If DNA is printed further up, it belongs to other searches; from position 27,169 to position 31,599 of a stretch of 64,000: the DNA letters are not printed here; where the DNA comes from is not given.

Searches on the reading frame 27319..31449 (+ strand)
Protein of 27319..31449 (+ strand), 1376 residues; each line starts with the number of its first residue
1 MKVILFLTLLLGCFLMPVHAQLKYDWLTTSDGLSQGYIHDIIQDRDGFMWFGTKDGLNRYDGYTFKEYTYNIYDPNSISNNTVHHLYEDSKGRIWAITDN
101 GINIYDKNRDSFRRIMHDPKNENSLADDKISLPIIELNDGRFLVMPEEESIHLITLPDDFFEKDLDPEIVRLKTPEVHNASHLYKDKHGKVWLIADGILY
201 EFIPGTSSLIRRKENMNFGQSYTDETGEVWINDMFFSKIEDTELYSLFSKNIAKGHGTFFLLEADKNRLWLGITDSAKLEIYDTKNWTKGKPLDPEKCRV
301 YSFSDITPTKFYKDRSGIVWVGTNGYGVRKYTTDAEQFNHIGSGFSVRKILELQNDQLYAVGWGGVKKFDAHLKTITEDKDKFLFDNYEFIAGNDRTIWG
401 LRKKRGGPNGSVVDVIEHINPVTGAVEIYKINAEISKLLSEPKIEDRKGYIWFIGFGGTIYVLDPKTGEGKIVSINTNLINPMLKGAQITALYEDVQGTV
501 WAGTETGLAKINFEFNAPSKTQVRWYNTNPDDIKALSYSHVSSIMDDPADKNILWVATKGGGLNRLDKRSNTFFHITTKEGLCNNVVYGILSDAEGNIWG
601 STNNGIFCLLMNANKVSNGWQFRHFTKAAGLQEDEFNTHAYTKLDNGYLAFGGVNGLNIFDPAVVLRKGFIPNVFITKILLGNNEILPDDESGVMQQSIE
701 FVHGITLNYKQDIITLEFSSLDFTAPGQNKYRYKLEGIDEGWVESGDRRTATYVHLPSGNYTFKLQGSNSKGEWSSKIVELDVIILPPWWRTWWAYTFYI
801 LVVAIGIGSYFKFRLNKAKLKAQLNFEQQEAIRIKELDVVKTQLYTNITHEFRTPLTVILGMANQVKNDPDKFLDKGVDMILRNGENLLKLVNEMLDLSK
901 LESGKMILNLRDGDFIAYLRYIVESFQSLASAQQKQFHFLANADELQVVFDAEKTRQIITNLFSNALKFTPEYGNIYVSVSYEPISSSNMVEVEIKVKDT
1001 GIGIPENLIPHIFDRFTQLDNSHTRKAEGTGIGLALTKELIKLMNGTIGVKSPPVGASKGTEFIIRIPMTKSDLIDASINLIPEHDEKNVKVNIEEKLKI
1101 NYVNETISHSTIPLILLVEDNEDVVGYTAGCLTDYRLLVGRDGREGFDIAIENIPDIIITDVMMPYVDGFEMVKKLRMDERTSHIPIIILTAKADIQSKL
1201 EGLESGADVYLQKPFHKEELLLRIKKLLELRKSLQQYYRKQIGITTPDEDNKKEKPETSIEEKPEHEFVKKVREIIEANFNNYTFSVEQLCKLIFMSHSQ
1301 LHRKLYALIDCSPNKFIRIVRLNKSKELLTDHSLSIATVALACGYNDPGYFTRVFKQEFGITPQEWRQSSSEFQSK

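Call 66: search_protein_families(library=pfam, proteins=[window:27319-31449:+], max_evalue=0.001)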
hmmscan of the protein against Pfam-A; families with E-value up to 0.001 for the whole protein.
window:27319-31449:+ (1376 aa): 7 families
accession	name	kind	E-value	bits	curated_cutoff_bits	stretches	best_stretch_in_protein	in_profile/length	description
PF02518.31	HATPase_c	-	3.1e-28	98.9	26.4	1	951-1070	2-110/111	Histidine kinase-, DNA gyrase B-, and HSP90-like ATPase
PF07494.17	Reg_prop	-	1.4e-24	83.4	20.4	1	32-54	1-23/24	Two component regulator propeller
PF00072.30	Response_reg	-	3.8e-21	75.8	30.2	1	1115-1224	1-110/111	Response regulator receiver domain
PF12833.13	HTH_18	-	5.3e-21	75.2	33.6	1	1290-1368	1-79/80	Helix-turn-helix domain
PF07495.19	Y_Y_Y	-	5.9e-19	68.2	26.6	1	723-786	2-65/65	Y_Y_Y domain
PF00165.29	HTH_AraC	-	1.1e-15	57.8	26.6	1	1331-1368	6-42/42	Bacterial regulatory helix-turn-helix proteins, AraC family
PF00512.31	HisKA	-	1.9e-13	50.7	26.9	1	841-904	2-66/66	His Kinase A (phospho-acceptor) domain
